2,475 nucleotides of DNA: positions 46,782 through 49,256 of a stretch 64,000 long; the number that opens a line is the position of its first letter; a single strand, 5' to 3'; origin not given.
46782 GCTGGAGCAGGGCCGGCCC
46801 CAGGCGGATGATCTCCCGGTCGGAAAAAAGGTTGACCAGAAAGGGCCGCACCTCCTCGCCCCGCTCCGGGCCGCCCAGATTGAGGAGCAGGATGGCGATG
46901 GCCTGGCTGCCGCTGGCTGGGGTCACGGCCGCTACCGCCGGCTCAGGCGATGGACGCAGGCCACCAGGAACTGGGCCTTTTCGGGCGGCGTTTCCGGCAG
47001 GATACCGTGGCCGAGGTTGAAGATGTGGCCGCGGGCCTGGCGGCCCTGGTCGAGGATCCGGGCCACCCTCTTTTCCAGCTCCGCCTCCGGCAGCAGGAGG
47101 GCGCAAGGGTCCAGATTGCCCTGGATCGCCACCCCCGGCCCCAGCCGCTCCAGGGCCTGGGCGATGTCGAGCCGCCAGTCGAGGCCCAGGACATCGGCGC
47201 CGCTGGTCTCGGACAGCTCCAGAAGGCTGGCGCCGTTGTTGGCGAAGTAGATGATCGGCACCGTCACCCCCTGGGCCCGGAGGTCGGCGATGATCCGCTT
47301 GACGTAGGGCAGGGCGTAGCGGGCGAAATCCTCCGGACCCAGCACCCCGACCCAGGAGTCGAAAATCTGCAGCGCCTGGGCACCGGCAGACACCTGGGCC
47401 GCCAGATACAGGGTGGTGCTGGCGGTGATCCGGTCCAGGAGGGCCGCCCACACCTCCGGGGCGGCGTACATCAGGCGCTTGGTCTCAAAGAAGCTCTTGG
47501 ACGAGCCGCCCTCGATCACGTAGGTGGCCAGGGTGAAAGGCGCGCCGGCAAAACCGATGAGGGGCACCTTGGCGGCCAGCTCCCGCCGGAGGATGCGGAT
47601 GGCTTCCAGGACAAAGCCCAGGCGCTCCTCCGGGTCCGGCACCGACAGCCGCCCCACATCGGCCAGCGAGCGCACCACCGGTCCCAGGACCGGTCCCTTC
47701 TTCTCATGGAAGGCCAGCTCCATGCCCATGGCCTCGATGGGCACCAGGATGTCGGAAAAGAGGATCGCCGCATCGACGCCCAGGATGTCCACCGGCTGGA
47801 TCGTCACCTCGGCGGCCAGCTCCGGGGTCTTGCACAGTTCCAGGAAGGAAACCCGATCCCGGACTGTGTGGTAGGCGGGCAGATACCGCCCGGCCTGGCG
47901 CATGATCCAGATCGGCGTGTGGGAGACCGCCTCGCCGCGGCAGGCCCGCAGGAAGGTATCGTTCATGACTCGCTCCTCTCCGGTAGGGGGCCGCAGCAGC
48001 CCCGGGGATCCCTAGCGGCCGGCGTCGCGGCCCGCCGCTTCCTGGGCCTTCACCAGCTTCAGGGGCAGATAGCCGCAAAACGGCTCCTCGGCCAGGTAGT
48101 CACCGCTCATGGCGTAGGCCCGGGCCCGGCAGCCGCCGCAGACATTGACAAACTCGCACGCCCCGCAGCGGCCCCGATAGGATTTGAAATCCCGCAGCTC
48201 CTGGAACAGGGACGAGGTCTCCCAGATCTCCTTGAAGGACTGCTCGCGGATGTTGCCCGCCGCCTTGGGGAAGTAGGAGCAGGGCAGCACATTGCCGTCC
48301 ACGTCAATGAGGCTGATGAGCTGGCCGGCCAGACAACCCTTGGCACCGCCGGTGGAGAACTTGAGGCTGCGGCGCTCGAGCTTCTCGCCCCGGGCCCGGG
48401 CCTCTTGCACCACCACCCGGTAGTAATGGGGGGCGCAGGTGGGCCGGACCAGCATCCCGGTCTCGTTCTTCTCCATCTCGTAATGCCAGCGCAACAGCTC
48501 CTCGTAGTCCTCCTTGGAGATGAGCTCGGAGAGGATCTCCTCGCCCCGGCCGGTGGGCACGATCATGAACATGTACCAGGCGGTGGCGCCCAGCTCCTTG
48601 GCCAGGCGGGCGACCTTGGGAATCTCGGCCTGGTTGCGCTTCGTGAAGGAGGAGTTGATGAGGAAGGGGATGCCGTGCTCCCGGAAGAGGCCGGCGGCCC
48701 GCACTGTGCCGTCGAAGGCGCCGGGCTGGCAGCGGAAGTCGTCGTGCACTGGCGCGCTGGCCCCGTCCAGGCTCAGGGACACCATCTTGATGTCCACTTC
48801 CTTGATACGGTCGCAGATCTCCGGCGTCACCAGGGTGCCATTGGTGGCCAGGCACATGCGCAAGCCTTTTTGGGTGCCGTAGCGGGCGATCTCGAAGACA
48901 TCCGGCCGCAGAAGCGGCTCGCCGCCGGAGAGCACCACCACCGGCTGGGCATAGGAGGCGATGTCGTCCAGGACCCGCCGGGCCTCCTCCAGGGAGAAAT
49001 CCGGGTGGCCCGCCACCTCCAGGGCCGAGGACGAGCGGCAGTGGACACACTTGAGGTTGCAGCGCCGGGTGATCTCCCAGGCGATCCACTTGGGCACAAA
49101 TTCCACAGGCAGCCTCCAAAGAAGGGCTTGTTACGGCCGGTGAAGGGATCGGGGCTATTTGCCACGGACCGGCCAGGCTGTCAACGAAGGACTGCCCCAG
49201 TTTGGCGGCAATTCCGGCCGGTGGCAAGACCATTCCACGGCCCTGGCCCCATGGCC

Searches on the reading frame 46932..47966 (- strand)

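Call 65: search_protein_families(library=pfam, proteins=[window:46932-47966:-], max_evalue=0.00001)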
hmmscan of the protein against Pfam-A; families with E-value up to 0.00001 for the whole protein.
window:46932-47966:- (344 aa): 1 family
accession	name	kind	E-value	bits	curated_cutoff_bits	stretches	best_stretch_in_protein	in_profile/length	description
PF01208.23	URO-D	-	1.1e-137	459.2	23.9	1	2-340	3-345/346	Uroporphyrinogen decarboxylase (URO-D)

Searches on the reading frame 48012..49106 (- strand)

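Call 66: search_protein_families(library=pfam, proteins=[window:48012-49106:-], max_evalue=0.00001)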
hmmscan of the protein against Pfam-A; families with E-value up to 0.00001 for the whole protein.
window:48012-49106:- (364 aa): 3 families
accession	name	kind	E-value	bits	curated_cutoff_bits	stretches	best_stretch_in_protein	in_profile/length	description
PF04055.27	Radical_SAM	-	2.3e-24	86.9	29.5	1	11-167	2-164/166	Radical SAM superfamily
PF13186.11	SPASM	-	4.3e-11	43.4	21.5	1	258-317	1-66/67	Iron-sulfur cluster-binding domain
PF13353.11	Fer4_12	-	9.7e-06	26.4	22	0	15-93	14-94/137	4Fe-4S single cluster domain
